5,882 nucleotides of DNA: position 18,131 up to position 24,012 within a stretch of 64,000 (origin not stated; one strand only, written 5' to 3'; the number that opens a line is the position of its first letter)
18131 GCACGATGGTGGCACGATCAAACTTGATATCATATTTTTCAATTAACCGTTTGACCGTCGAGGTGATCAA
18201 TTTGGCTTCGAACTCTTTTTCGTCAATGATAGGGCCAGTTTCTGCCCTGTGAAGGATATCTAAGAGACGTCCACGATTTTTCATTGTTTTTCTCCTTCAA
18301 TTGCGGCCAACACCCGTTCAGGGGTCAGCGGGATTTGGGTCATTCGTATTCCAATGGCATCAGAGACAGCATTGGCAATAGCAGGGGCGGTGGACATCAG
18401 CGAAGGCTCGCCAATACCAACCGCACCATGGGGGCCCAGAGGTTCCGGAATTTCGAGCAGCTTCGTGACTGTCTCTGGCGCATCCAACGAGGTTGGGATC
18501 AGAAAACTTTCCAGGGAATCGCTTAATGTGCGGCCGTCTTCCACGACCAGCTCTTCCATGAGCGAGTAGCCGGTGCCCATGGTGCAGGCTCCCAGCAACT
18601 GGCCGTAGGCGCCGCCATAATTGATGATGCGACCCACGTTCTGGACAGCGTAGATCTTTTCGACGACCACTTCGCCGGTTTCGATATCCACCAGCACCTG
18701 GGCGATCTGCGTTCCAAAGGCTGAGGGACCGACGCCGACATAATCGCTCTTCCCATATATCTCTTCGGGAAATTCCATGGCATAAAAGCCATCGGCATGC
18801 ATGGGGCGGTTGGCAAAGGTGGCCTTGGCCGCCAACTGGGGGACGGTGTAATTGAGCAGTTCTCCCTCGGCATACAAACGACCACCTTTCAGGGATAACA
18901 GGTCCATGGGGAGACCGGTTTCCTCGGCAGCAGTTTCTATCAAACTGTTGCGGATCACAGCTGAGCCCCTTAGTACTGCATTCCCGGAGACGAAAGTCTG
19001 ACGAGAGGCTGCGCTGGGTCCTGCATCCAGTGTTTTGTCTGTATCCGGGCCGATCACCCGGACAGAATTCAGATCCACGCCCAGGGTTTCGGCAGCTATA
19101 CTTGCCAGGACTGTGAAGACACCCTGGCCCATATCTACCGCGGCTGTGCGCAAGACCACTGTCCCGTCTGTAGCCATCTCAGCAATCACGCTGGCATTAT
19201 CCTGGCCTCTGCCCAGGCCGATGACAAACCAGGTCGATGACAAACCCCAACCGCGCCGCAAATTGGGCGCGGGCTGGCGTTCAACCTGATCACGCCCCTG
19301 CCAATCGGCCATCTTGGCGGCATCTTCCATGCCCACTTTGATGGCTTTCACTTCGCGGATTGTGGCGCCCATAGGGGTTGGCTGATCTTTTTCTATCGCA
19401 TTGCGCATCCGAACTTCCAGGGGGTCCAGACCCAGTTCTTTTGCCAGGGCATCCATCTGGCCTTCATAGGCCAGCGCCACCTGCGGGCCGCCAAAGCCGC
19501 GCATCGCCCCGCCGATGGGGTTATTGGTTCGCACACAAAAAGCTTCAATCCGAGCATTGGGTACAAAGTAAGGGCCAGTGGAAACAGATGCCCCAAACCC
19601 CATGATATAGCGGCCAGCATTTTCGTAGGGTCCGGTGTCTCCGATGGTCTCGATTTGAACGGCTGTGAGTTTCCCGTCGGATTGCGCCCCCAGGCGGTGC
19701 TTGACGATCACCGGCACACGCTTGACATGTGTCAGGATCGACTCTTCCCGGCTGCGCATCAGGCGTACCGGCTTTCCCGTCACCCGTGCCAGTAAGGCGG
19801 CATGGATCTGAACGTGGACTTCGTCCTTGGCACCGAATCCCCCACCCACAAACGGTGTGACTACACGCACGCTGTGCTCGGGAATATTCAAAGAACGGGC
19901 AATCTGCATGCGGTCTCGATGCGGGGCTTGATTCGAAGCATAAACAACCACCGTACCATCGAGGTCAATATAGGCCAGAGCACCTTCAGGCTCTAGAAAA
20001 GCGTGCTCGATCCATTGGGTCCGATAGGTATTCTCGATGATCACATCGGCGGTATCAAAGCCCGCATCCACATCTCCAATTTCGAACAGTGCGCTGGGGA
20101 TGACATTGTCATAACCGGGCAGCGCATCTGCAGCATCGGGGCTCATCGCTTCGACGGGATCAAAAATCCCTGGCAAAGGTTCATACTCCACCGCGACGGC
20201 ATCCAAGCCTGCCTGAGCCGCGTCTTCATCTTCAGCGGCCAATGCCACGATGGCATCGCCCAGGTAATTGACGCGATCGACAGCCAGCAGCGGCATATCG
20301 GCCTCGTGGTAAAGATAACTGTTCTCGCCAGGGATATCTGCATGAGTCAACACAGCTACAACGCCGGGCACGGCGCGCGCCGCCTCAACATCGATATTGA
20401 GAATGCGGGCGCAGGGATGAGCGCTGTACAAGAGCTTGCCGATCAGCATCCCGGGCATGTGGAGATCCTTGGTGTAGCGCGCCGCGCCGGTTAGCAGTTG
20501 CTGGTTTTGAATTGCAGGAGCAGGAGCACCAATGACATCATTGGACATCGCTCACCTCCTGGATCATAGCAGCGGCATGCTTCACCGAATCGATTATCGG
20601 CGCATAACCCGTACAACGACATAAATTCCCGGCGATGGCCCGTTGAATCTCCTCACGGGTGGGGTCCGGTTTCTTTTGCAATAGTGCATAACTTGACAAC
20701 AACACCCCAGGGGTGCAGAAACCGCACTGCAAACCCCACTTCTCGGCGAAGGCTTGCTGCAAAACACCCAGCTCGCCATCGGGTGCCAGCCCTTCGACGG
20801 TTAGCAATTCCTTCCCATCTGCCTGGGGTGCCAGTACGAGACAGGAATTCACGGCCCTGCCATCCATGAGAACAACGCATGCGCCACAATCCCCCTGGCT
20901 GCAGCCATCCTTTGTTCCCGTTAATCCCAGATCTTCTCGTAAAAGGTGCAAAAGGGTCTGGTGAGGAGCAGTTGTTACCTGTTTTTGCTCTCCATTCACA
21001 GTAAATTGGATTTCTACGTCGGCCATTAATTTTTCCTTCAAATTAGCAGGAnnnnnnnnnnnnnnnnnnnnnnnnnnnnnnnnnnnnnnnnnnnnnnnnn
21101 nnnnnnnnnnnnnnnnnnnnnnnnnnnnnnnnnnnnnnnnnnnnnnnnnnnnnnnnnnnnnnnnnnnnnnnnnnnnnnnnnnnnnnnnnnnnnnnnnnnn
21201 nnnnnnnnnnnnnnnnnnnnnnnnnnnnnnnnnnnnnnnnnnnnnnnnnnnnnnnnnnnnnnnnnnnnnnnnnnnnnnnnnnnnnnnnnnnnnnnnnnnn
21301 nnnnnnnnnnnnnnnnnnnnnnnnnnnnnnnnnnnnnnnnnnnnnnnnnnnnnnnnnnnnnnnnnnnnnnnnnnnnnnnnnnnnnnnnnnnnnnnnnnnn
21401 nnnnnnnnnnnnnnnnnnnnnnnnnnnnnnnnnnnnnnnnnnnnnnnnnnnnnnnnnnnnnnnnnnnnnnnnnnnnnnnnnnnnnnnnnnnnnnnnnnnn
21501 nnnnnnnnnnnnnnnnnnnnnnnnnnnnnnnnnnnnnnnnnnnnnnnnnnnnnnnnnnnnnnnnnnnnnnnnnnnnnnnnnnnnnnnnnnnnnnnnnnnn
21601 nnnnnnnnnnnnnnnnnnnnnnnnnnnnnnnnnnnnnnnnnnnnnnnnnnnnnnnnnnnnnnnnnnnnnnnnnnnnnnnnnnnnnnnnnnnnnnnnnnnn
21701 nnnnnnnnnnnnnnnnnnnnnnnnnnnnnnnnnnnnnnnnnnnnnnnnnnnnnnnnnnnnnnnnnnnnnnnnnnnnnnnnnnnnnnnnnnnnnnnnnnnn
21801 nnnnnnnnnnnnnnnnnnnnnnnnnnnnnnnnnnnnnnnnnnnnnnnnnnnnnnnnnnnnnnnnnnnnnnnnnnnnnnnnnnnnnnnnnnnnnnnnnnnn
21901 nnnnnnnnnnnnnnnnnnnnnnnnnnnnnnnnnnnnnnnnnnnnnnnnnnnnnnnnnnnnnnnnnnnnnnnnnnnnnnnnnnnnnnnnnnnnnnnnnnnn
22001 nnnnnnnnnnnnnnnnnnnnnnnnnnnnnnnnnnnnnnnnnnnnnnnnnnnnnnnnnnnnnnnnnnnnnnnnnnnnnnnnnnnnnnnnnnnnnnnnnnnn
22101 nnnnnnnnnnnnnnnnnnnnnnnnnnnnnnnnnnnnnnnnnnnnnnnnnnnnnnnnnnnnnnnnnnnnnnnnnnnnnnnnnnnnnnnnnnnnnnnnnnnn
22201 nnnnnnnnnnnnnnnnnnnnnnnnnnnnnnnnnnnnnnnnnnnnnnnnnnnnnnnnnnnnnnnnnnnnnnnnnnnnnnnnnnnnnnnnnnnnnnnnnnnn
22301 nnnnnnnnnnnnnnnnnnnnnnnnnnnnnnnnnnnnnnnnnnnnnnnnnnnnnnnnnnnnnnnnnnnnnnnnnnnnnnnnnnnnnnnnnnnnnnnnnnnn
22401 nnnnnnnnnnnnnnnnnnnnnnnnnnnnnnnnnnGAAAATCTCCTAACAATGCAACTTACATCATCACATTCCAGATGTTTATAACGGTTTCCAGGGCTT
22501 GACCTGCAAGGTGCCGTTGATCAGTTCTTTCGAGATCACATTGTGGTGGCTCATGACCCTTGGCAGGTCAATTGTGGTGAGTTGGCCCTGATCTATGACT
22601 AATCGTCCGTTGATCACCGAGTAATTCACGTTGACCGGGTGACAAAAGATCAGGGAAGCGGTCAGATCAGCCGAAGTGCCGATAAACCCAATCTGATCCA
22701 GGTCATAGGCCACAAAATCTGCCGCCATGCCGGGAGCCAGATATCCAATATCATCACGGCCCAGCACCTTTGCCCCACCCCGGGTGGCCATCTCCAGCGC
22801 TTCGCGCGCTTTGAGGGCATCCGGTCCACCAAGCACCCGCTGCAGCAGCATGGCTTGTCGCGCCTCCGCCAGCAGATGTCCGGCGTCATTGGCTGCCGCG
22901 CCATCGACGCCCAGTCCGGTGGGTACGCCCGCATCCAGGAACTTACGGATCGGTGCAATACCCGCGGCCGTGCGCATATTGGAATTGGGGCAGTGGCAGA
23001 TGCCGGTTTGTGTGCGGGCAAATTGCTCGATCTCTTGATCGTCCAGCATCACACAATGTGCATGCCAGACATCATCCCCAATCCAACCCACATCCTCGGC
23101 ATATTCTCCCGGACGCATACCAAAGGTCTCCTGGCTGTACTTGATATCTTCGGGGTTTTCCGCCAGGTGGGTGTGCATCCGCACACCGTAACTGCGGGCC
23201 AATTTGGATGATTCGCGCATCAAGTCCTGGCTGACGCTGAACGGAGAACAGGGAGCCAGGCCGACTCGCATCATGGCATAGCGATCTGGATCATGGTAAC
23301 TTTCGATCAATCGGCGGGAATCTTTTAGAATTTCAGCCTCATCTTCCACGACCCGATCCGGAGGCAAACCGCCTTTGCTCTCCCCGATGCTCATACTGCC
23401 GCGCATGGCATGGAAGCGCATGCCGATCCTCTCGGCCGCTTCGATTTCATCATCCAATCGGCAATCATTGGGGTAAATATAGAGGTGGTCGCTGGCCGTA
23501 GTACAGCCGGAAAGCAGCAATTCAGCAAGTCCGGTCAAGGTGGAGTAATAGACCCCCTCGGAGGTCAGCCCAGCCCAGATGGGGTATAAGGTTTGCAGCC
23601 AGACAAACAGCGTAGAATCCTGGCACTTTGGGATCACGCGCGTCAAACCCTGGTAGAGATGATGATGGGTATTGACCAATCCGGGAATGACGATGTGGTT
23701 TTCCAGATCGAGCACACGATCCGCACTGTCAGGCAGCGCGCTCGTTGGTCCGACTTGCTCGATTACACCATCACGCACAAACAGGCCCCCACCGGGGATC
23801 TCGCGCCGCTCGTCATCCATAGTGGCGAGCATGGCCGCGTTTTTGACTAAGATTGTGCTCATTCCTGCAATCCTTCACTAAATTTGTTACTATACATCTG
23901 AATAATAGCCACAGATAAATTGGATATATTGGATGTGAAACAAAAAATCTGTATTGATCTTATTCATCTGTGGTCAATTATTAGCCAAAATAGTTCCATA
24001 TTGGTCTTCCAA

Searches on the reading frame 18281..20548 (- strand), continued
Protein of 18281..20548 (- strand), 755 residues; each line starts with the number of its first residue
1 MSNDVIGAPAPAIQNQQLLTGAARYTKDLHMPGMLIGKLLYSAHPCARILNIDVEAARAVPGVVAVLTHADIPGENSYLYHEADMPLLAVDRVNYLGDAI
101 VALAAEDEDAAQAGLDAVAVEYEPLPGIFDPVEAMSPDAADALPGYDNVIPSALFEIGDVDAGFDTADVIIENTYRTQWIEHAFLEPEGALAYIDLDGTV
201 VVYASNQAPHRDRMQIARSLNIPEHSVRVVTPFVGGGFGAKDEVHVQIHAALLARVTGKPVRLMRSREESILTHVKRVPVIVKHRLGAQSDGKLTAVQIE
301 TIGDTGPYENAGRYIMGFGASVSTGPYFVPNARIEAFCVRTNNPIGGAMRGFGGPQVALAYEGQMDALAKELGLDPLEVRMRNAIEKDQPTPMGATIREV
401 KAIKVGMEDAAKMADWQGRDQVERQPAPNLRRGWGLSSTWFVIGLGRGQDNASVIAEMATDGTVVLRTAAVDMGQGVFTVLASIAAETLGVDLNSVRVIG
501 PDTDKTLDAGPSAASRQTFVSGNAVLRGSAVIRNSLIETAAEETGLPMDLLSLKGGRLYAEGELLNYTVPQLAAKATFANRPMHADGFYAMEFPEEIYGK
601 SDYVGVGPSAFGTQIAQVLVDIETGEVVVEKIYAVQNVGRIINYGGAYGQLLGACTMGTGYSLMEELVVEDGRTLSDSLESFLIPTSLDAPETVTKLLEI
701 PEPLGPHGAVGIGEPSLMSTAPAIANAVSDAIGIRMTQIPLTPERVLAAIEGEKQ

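Call 59: find_encoding_contigs(protein=P0182, flank=8000, max_places=1)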
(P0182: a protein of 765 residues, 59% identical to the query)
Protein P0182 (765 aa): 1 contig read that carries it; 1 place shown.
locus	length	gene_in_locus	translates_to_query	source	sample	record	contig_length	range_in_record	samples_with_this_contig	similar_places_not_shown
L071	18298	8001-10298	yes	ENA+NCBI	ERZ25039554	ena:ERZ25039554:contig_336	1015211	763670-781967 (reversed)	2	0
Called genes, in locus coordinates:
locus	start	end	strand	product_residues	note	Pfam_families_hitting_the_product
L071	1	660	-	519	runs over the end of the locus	PF00005:ABC_tran, PF13304:AAA_21 (faint), PF00005:ABC_tran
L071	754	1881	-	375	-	PF02608:Bmp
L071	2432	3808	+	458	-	PF05369:MtmB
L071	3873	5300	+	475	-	PF01979:Amidohydro_1, PF07969:Amidohydro_3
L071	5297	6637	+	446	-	PF01979:Amidohydro_1, PF07969:Amidohydro_3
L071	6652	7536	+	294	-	PF00941:FAD_binding_5, PF03450:CO_deh_flav_C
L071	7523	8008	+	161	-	PF00111:Fer2 (weak), PF01799:Fer2_2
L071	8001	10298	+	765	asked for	PF01315:Ald_Xan_dh_C, PF02738:MoCoBD_1, PF20256:MoCoBD_2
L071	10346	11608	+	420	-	PF01979:Amidohydro_1, PF07969:Amidohydro_3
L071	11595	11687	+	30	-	-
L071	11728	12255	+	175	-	PF02607:B12-binding_2, PF02310:B12-binding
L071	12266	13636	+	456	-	PF05369:MtmB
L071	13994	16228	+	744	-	PF22842:Pel9A-like_beta_helix, PF13229:Beta_helix (faint)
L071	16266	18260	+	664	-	PF12708:Pect-lyase_RHGA_epim, PF22842:Pel9A-like_beta_helix (faint), PF13229:Beta_helix (weak)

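Call 60: find_encoding_contigs(protein=P0192, flank=8000, max_places=1)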
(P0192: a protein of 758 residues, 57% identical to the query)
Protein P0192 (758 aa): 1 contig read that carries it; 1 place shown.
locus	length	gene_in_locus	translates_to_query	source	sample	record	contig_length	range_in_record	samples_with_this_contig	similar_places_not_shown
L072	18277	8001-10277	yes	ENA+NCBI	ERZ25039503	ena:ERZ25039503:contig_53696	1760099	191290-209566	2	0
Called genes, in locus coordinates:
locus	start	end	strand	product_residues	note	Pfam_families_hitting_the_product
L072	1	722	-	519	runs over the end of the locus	PF00005:ABC_tran, PF13304:AAA_21 (faint), PF00005:ABC_tran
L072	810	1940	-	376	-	PF02608:Bmp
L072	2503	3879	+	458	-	PF05369:MtmB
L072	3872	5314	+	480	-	PF01979:Amidohydro_1, PF07969:Amidohydro_3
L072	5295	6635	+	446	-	PF01979:Amidohydro_1, PF07969:Amidohydro_3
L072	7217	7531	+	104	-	PF03450:CO_deh_flav_C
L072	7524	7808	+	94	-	PF13085:Fer2_3 (faint), PF00111:Fer2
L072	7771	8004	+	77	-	PF01799:Fer2_2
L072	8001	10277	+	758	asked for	PF01315:Ald_Xan_dh_C, PF02738:MoCoBD_1, PF20256:MoCoBD_2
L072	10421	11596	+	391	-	PF01979:Amidohydro_1, PF07969:Amidohydro_3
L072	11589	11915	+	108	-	PF02607:B12-binding_2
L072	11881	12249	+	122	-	PF02310:B12-binding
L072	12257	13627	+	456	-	PF05369:MtmB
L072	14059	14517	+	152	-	PF01475:FUR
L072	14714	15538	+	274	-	PF00141:peroxidase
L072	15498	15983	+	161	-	-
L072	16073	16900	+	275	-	PF00141:peroxidase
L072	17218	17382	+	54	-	PF00210:Ferritin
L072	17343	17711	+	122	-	PF00210:Ferritin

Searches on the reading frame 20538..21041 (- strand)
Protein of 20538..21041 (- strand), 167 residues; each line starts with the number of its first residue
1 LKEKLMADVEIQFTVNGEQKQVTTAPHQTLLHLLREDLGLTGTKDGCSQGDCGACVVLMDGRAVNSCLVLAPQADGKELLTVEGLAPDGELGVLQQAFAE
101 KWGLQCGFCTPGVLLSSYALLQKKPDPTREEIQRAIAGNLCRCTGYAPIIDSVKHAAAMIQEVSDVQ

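Call 3: search_protein_families(library=pfam, proteins=[window:20538-21041:-])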
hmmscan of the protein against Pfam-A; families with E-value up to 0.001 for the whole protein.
window:20538-21041:- (167 aa): 2 families
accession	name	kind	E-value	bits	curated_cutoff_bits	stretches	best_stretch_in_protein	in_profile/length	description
PF01799.25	Fer2_2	-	1.9e-29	102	30.3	1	81-154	1-75/75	[2Fe-2S] binding domain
PF00111.32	Fer2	-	3.3e-09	37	21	1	13-76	1-67/77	2Fe-2S iron-sulfur cluster binding domain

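Call 4: search_protein_families(library=ncbifam, proteins=[window:20538-21041:-])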
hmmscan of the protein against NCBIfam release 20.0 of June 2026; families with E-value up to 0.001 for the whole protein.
window:20538-21041:- (167 aa): 11 families
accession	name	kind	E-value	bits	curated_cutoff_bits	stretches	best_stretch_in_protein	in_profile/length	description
NF041020.1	glyceraldDH_gamma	equivalog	9.4e-61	204.2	290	1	8-160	10-162/164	glyceraldehyde dehydrogenase subunit gamma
TIGR03198.1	pucE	equivalog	9.3e-56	187.5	254.3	1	9-157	2-149/151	xanthine dehydrogenase subunit E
TIGR03193.1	4hydroxCoAred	equivalog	2.2e-54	183.4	257.8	1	12-157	3-148/148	4-hydroxybenzoyl-CoA reductase subunit gamma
NF043084.2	XdhC_XDHase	equivalog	3.5e-54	182.4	217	1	10-156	2-149/151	xanthine dehydrogenase subunit XdhC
TIGR02963.1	xanthine_xdhA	equivalog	2.1e-51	175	467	1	11-159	1-160/468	xanthine dehydrogenase small subunit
TIGR03311.1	Se_dep_XDH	equivalog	2.7e-50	171.3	830.45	1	12-165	2-152/848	selenium-dependent xanthine dehydrogenase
NF007387.0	PRK09908.1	equivalog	2.2e-49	166.9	212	1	8-156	6-155/159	xanthine dehydrogenase iron sulfur-binding subunit XdhC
NF045668.1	pterin_aldehy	equivalog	9.9e-48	162.9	1100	1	12-161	4-156/905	molybdopterin-dependent aldehyde oxidoreductase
NF008514.0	PRK11433.1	equivalog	6.2e-42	143.5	322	1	9-159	51-216/218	aldehyde dehydrogenase iron-sulfur subunit PaoA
TIGR02969.1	mam_aldehyde_ox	subfamily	2.8e-31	107.9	1912.3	1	10-155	2-159/1330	aldehyde oxidase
TIGR03313.1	Se_sel_red_Mo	hypoth_equivalog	6.1e-16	57.3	1101.9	1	13-161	1-149/951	molybdopterin-dependent oxidoreductase Mo/Fe-S-binding subunit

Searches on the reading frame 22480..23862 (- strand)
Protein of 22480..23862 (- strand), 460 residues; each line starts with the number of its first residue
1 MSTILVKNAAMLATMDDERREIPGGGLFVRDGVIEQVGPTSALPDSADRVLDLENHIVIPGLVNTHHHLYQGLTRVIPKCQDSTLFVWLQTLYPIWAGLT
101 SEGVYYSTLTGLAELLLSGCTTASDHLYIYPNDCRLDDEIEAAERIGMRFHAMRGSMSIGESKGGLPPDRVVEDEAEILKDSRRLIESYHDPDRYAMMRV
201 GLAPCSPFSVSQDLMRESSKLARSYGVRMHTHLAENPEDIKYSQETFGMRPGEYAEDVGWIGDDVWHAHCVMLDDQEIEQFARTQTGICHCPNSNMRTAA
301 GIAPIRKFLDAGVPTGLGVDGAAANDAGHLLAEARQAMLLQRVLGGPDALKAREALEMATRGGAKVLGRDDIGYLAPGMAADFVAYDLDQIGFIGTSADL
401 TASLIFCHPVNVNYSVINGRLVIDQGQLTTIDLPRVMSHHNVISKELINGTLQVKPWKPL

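Call 3: search_protein_families(library=pfam, proteins=[window:22480-23862:-])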
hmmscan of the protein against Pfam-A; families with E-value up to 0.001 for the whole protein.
window:22480-23862:- (460 aa): 2 families
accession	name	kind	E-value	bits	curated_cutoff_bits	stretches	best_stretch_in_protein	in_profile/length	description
PF01979.26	Amidohydro_1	-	5.8e-65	220.2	25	1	57-422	1-345/345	Amidohydrolase family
PF07969.17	Amidohydro_3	-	2.2e-21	77.3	29.7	1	113-422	166-471/472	Amidohydrolase family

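Call 4: search_protein_families(library=ncbifam, proteins=[window:22480-23862:-])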
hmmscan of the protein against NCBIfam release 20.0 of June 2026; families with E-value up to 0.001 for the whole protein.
window:22480-23862:- (460 aa): 39 families (the best 25 are shown)
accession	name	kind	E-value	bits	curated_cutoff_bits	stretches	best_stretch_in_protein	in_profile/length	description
NF006055.0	PRK08203.1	equivalog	4.9e-209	694.5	532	1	2-450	4-453/455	8-oxoguanine deaminase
NF009059.0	PRK12393.1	equivalog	5.6e-114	381.4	543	1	2-447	5-455/460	amidohydrolase family protein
NF005557.0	PRK07228.1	equivalog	7.5e-92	308.3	522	1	3-448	2-438/445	5'-deoxyadenosine deaminase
NF004701.0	PRK06038.1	equivalog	6.9e-72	242.5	609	1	1-448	3-427/432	N-ethylammeline chlorohydrolase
NF006549.0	PRK09045.1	equivalog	1.7e-68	231.3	540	1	22-441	27-433/444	TRZ/ATZ family hydrolase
NF006252.0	PRK08393.1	equivalog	2.7e-61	207.9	617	1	21-446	17-422/424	N-ethylammeline chlorohydrolase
NF012037.0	PRK15493.1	equivalog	4.9e-53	180.5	779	1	9-437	7-423/435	bifunctional S-methyl-5'-thioadenosine deaminase/S-adenosylhomocysteine deaminase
NF006056.0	PRK08204.1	subfamily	5.5e-53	180.3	391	1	2-443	3-436/449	hypothetical protein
NF005211.0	PRK06687.1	equivalog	8.1e-51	173.1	703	1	13-433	10-419/419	TRZ/ATZ family protein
NF006681.0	PRK09229.1-2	equivalog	1e-48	166.2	362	1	23-436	20-439/451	formimidoylglutamate deiminase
NF005540.0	PRK07203.1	equivalog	1e-47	162.8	444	1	4-447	2-438/444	putative aminohydrolase SsnA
NF006679.0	PRK09228.1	subfamily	1.5e-44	152.5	351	1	14-390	21-389/433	guanine deaminase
TIGR02967.1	guan_deamin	equivalog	7.8e-44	150.3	375.4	1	26-389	8-363/401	guanine deaminase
NF004995.0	PRK06380.1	subfamily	1.5e-43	149.4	567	1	3-437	2-413/418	metal-dependent hydrolase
TIGR03314.1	Se_ssnA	subfamily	8.1e-43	146.9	455.5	1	5-446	2-436/441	putative selenium metabolism protein SsnA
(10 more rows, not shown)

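Call 26: search_solved_structures(query=window:22480-23862:-, max_evalue=1e-20, show_alignments=1)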
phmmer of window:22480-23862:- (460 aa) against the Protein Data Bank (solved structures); distinct sequences matched with E-value up to 1e-20: 20.
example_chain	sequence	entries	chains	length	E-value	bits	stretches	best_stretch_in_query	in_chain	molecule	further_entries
7ww2_A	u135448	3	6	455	3e-194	649.3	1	3-449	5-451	8-oxoguanine deaminase | Hydroxydechloroatrazine ethylaminohydrolase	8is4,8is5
3hpa_A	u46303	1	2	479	3.6e-193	645.7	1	2-449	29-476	AMIDOHYDROLASE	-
5hme_A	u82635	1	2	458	2.9e-80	273.5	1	4-441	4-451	Triazine hydrolase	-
4l9x_A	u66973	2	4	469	4.4e-80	272.9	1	4-441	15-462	Triazine hydrolase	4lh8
5hmf_A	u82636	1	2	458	4.8e-80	272.8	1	4-441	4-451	Triazine hydrolase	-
3ls9_A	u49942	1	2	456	6.1e-80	272.5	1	4-441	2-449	Triazine hydrolase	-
5hmd_A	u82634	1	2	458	7.9e-80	272.1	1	4-441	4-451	Triazine hydrolase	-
3lsb_A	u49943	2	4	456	9.8e-80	271.8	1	4-441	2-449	Triazine hydrolase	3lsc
2paj_A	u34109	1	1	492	1.2e-69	238.6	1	5-397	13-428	putative cytosine/guanine deaminase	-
3lnp_A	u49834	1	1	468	6.3e-55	190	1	27-440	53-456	Amidohydrolase family Protein OLEI01672_1_465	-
4f0r_A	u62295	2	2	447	1e-46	162.9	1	198-433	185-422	5-methylthioadenosine/S-adenosylhomocysteine deaminase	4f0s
4dyk_A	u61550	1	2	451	1.6e-43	152.4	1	26-438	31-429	AMIDOHYDROLASE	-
4gbd_A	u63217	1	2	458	1.6e-43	152.4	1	26-438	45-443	Putative uncharacterized protein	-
4v1x_A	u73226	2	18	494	2.6e-37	131.9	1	3-432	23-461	ATRAZINE CHLOROHYDROLASE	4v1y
4dzh_A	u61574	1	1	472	1.5e-30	109.7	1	27-391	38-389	AMIDOHYDROLASE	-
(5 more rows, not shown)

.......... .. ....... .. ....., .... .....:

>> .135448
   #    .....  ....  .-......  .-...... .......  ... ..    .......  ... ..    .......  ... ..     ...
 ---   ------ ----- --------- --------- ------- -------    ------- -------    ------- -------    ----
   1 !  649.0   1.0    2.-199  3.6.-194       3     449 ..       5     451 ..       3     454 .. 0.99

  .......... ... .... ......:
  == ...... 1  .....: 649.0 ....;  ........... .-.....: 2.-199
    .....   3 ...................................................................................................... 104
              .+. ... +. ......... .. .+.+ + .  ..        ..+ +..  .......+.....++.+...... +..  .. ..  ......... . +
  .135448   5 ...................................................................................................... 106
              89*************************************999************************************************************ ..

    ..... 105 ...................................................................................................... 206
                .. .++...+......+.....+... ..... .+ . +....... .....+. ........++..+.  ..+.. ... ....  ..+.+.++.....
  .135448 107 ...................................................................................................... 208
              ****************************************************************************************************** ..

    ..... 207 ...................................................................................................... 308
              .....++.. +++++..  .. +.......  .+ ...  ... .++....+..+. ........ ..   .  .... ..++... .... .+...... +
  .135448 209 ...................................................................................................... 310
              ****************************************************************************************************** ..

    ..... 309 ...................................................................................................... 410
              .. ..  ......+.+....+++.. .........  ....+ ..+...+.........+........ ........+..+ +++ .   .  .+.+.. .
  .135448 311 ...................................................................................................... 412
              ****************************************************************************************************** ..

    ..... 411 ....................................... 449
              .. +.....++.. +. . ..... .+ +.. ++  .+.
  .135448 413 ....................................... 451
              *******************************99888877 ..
